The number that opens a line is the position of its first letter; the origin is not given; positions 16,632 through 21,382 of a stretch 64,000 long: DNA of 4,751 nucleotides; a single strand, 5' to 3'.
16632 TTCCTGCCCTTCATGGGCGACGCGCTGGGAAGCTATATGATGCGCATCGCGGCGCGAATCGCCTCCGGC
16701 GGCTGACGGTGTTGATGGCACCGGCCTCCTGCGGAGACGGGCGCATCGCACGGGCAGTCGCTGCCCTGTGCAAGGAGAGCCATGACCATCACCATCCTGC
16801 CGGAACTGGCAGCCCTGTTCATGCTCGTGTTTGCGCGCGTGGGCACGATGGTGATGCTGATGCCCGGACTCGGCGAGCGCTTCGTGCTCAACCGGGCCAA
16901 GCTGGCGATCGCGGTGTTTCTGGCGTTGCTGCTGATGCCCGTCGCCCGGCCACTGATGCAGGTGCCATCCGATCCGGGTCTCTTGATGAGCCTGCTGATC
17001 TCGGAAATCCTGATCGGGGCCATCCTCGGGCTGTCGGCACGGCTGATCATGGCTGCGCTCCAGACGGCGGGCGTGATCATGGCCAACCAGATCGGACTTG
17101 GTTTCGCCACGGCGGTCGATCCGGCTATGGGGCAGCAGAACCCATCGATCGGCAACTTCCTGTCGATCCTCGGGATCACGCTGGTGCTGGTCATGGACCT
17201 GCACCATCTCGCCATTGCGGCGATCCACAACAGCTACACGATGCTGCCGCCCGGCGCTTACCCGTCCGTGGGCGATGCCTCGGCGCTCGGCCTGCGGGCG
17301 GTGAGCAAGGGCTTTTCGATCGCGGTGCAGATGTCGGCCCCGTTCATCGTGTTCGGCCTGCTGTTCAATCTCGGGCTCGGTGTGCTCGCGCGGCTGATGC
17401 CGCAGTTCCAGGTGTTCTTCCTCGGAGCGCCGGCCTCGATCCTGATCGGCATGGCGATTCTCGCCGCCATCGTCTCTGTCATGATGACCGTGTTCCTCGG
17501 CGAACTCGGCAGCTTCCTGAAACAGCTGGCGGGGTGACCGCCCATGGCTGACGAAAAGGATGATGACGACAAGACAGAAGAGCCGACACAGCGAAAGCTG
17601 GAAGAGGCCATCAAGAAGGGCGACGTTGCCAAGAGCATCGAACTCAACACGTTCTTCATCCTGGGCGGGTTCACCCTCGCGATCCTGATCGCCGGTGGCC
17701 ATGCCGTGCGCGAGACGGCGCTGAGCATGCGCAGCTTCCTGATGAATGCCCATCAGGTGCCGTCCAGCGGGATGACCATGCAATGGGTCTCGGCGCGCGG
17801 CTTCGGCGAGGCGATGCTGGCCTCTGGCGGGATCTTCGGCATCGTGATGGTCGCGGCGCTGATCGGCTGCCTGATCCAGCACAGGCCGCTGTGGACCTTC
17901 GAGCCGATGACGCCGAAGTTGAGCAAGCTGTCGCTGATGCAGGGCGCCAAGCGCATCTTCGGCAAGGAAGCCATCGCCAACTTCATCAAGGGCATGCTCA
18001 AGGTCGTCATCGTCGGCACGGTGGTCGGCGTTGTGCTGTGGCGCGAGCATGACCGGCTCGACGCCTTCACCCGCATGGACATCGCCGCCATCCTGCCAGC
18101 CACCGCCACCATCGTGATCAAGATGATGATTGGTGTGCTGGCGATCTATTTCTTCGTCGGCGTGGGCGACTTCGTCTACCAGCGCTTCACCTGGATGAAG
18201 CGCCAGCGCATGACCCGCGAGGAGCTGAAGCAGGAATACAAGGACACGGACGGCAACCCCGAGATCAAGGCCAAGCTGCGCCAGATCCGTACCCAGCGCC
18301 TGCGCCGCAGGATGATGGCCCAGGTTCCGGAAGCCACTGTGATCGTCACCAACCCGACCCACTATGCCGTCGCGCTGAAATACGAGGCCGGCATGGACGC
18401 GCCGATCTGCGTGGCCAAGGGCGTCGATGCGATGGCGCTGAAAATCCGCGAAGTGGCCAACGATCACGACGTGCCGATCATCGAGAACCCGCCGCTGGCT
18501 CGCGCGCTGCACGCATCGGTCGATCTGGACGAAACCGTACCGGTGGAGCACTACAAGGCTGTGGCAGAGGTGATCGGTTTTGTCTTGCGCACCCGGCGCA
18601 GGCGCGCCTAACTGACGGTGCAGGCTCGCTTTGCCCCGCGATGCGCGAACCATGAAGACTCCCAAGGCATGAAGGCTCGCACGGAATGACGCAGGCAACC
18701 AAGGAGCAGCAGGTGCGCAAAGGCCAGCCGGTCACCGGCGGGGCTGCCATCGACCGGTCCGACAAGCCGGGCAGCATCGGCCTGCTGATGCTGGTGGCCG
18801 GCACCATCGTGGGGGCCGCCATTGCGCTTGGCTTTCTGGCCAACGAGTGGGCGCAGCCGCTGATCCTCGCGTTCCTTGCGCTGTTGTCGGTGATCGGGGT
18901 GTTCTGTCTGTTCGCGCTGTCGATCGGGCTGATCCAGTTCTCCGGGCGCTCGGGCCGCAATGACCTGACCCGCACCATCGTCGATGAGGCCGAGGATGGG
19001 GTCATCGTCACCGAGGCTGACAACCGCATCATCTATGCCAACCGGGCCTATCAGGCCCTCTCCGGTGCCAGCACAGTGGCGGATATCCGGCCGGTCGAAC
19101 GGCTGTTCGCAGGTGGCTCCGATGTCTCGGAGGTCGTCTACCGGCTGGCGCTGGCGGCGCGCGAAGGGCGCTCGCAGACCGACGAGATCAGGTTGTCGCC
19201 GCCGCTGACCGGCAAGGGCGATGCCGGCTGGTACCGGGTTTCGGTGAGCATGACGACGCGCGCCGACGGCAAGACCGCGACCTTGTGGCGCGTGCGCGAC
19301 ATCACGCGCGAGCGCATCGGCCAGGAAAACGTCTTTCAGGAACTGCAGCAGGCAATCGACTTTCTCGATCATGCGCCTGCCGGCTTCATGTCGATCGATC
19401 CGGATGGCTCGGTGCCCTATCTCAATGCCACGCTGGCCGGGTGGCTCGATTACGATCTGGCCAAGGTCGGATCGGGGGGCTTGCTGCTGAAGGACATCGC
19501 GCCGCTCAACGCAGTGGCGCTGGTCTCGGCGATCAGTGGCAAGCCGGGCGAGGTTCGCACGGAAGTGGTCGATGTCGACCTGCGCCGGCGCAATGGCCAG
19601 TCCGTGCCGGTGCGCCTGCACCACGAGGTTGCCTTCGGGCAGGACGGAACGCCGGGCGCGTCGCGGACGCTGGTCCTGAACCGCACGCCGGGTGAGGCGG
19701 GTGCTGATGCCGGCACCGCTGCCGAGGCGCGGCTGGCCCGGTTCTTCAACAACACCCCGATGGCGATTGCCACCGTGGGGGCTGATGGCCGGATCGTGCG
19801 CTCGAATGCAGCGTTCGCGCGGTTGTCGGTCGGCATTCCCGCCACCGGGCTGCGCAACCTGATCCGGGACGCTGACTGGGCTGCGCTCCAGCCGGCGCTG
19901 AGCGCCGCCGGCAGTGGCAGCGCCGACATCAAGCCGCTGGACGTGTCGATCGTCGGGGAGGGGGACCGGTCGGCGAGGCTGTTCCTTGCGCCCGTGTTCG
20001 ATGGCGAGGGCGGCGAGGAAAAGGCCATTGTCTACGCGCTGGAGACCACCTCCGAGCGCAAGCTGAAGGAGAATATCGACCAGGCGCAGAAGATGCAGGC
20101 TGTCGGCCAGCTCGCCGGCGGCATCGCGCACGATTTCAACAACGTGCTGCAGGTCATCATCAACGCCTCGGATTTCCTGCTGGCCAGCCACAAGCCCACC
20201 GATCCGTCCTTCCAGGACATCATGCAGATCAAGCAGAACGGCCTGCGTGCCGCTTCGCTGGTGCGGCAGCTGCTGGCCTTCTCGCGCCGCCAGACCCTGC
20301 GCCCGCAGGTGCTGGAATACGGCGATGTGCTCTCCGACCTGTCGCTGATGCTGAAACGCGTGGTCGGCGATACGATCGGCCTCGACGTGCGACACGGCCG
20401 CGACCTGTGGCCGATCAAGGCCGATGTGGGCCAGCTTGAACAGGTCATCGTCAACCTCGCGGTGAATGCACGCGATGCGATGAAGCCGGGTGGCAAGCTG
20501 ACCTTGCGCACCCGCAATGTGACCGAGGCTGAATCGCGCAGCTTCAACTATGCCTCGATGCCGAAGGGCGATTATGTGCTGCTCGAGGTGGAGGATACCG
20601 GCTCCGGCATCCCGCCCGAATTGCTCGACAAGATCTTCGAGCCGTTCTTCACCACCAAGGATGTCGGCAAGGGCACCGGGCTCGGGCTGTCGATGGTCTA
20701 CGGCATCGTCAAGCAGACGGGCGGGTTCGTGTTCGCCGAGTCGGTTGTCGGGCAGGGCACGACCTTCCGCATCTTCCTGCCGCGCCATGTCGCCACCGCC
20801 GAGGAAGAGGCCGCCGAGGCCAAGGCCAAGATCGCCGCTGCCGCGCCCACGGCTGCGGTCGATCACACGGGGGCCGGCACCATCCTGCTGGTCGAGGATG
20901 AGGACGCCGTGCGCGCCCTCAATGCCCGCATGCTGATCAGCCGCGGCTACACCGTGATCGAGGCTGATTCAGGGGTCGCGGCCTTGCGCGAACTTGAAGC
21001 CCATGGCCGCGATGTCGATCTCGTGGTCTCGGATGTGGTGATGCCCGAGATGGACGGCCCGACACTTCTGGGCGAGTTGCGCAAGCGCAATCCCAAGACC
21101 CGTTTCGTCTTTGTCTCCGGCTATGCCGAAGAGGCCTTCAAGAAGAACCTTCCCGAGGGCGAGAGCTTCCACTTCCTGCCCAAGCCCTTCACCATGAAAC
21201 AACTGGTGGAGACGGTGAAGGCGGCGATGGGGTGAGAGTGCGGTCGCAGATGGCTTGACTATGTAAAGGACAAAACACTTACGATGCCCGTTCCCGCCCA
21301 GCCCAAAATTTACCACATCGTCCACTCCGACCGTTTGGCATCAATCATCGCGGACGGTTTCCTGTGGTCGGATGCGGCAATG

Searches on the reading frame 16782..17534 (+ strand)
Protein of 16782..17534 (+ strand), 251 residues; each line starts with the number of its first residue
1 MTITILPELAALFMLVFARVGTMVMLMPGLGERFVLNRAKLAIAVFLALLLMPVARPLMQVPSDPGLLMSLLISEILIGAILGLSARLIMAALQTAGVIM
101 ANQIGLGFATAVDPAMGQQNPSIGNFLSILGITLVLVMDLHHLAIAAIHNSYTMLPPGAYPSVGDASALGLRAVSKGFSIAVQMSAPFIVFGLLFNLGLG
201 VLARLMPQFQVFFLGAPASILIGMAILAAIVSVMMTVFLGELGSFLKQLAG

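Call 24: search_protein_families(library=ncbifam, proteins=[window:16782-17534:+], max_evalue=0.00001)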
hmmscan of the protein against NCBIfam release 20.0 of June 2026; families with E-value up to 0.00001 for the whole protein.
window:16782-17534:+ (251 aa): 5 families
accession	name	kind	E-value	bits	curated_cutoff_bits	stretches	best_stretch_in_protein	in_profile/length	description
TIGR01400.1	fliR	equivalog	1.8e-60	204.6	168.6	1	12-249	3-241/245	flagellar biosynthetic protein FliR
NF009416.1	PRK12780.1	equivalog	5.8e-36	124.3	306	1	12-247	8-246/247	flagellar biosynthesis protein FliR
TIGR01401.1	fliR_like_III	equivalog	5.8e-25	88.3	163.05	1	11-249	9-248/253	type III secretion system export apparatus subunit SctT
NF009411.0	PRK12772.1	equivalog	3.6e-22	78.5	739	1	13-239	10-237/610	fused FliR family export protein/FlhB family type III secretion system protein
NF011876.0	PRK15349.1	equivalog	5.5e-07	29.7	275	1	38-230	41-234/259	EscT/YscT/HrcT family type III secretion system export apparatus protein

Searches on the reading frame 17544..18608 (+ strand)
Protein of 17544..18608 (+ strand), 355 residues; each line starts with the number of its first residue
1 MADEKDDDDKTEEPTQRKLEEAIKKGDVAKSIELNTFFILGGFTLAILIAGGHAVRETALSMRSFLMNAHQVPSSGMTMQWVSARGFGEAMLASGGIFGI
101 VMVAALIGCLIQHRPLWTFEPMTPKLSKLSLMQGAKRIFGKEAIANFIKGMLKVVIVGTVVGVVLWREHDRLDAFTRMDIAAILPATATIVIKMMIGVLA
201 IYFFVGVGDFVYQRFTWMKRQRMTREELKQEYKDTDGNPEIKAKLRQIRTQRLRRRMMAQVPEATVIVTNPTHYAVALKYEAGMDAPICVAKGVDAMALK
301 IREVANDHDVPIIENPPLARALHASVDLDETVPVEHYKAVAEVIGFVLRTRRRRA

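Call 24: search_protein_families(library=ncbifam, proteins=[window:17544-18608:+], max_evalue=0.00001)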
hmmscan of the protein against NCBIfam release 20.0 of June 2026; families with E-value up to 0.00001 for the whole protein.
window:17544-18608:+ (355 aa): 9 families
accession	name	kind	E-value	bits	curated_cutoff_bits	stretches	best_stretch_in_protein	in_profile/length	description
TIGR00328.1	flhB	equivalog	5.1e-110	367.9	349.25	1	8-353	1-347/348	flagellar biosynthesis protein FlhB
NF009411.0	PRK12772.1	equivalog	5.7e-88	295.9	739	1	7-353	262-609/610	fused FliR family export protein/FlhB family type III secretion system protein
TIGR01404.2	FlhB_rel_III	equivalog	1.2e-86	291.3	358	1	9-347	1-338/341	type III secretion system export apparatus subunit SctU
NF009117.0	PRK12468.1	equivalog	1.1e-68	231.7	712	1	4-353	3-353/386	flagellar biosynthesis protein FlhB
NF009364.0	PRK12721.1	equivalog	9.6e-66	222.3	381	1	9-350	3-343/352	EscU/YscU/HrcU family type III secretion system export apparatus switch protein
NF004950.0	PRK06298.1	equivalog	1.2e-46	159.4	434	1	9-347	3-341/360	type III secretion system protein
NF006017.0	PRK08156.1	equivalog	1.5e-44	152.7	394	1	9-344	3-332/367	EscU/YscU/HrcU family type III secretion system export apparatus switch protein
NF009412.0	PRK12773.1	equivalog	1.1e-41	142.8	886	1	6-348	299-643/649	flagellar biosynthesis protein FlhB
TIGR00789.1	flhB_rel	hypoth_equivalog_domain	4.3e-16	58.9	117.35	1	273-349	3-79/84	FlhB-like flagellar biosynthesis protein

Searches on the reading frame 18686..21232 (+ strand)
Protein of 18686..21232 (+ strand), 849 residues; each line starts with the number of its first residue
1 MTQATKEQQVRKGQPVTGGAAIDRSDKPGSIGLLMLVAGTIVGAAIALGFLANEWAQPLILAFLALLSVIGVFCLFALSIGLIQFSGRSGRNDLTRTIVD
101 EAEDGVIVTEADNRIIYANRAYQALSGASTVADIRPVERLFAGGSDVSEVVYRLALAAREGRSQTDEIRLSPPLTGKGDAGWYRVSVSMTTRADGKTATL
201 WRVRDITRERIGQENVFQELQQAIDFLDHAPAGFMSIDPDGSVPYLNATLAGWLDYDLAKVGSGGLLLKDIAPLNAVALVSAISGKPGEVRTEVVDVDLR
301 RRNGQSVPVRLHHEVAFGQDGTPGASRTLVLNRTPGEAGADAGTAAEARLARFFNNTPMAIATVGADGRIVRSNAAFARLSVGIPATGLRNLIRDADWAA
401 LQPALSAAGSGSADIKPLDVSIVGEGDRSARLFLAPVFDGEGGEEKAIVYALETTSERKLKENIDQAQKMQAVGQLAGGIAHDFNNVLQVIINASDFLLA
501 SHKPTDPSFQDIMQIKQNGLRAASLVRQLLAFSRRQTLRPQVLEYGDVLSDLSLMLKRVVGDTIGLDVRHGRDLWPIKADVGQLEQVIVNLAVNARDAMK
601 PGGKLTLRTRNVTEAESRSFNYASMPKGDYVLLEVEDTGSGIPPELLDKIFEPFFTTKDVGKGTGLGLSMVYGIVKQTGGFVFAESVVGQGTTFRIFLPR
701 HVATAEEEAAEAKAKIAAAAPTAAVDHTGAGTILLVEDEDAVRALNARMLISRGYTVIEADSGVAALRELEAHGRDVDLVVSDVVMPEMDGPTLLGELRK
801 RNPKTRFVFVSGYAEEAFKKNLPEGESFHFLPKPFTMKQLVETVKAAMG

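Call 24: search_protein_families(library=ncbifam, proteins=[window:18686-21232:+], max_evalue=0.00001)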
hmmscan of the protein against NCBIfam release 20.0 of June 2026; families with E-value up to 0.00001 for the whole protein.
window:18686-21232:+ (849 aa): 109 families (the best 25 are shown)
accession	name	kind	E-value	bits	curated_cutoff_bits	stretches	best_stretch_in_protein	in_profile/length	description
NF046020.1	HisKinCckABruc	equivalog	0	1161.8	1000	1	20-848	13-867/868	cell cycle histidine kinase CckA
NF046026.1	HisKinCckACaul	equivalog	4.7e-147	491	1000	1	366-847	204-675/678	cell cycle histidine kinase CckA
NF010076.0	PRK13557.1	subfamily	8.3e-105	351.2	631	1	432-847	122-532/540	histidine kinase famiy protein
NF010411.0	PRK13837.1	equivalog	6e-73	246.2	647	1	453-848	430-812/828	two-component system VirA-like sensor kinase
NF052574.1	HisKinEspCMyxo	equivalog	5.2e-59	200.2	1200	1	432-848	376-783/785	serine histidine kinase EspC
NF008468.0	PRK11360.1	equivalog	1.8e-49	168.6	646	1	447-703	370-611/616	two-component system sensor histidine kinase AtoS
NF052573.1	HisKinEspAMyxo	equivalog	9.3e-45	152.9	1400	1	434-841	345-743/755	serine histidine kinase EspA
NF047466.1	hybrid_RR_LvrB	exception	3.9e-44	151.3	500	1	459-700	138-376/377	hybrid histidine kinase/response regulator LvrB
NF007688.0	PRK10364.1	equivalog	1.2e-35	123.2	479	1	455-705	222-456/460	two-component system sensor histidine kinase ZraS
TIGR02956.1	TMAO_torS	equivalog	9.4e-33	113.3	676.5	1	539-848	533-820/967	TMAO reductase system sensor histidine kinase/response regulator TorS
NF038348.1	T2SS_HK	subfamily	1.8e-31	109.2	450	1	518-699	403-572/574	histidine kinase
NF011874.0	PRK15347.1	equivalog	3.1e-25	88.4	852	2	629-706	543-620/921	two component system sensor kinase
NF046044.1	PnpS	equivalog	3.6e-25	88.8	400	1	347-699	54-390/390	two-component system histidine kinase PnpS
NF041777.1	sens_FixL_Rhizob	equivalog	2.7e-24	85.7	850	1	459-700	248-481/485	sensor protein FixL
NF008302.0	PRK11091.1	equivalog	1.2e-23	83.2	838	1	436-807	248-600/779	aerobic respiration two-component sensor histidine kinase ArcB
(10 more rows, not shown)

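Call 25: find_related_loci(query=window:18686-21232:+, collection=genome_contigs, flank=10000)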
Query window:18686-21232:+ (849 aa) in genome_contigs; peptide patterns used: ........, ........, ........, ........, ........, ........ (x = any residue, [..] = any of these).
600 stretches matched a pattern (row limit reached: there are more); 586 encode a relative of the query (tblastn E <= 1e-3); the best 80 are kept; 80 distinct loci.
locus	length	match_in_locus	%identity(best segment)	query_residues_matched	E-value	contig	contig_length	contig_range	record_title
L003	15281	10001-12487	91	20-848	0e+0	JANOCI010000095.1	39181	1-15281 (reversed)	MAG: Bosea sp. (in: a-proteobacteria) isolate VAR_17_metabat_419 VAR_17_k141_3058039, whole genome shotgun sequence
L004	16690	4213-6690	72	17-845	0e+0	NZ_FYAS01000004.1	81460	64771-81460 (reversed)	Bosea sp. CS1GBMeth4, whole genome shotgun sequence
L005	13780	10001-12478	71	21-849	0e+0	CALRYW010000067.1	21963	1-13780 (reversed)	MAG: Bosea thiooxidans isolate JJ-MIC7-10-2-m1-bin348 genome assembly, contig: JJ-MIC7-10-C280, whole genome shotgun seq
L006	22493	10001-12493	60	20-848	0e+0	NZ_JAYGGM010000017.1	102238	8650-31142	Microvirga sp. CF3016 contig00017, whole genome shotgun sequence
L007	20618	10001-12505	61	20-848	0e+0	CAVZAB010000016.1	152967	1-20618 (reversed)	MAG: uncultured Alphaproteobacteria bacterium isolate MFD02134.bin.2.41 genome assembly, contig: contig_57591, whole gen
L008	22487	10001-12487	59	20-848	0e+0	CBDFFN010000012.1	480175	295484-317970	MAG: Beijerinckiaceae bacterium isolate d63c9678-6252-498e-9ec8-9e4ad3e709cf genome assembly, contig: contig_12, whole g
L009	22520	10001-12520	59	11-848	0e+0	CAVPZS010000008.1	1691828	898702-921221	MAG: uncultured Alphaproteobacteria bacterium isolate MFD00082.bin.2.108 genome assembly, contig: contig_1575, whole gen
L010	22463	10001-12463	59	20-848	0e+0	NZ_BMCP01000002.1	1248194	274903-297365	Agaricicola taiwanensis strain CCM 7684 sequence02, whole genome shotgun sequence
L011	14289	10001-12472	59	20-848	0e+0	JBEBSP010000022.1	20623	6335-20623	MAG: Agaricicola taiwanensis isolate T2.bin.150 NODE_8694_length_20623_cov_8.446762, whole genome shotgun sequence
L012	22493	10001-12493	58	21-845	0e+0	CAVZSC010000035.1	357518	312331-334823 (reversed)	MAG: uncultured Alphaproteobacteria bacterium isolate MFD00962.bin.2.1 genome assembly, contig: contig_42497, whole geno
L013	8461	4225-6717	59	22-849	0e+0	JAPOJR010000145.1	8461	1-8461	MAG: Alphaproteobacteria bacterium isolate bin68 NODE_145_length_8461_cov_2.490161, whole genome shotgun sequence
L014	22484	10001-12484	58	20-848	0e+0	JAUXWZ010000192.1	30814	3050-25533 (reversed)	MAG: Beijerinckiaceae bacterium isolate C15_metabat.bin.67 C15_k141_166539, whole genome shotgun sequence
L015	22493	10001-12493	60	21-849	0e+0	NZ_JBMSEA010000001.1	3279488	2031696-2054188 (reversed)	Hansschlegelia sp. KR7-227 contig1, whole genome shotgun sequence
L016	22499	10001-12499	58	9-847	0e+0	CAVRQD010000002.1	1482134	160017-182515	MAG: uncultured Alphaproteobacteria bacterium isolate MFD01188.bin.1.44 genome assembly, contig: contig_13472, whole gen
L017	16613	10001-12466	59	21-845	0e+0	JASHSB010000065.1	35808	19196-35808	MAG: Methylovirgula sp. isolate JOPF116 JOPF_N10C_contig_72552, whole genome shotgun sequence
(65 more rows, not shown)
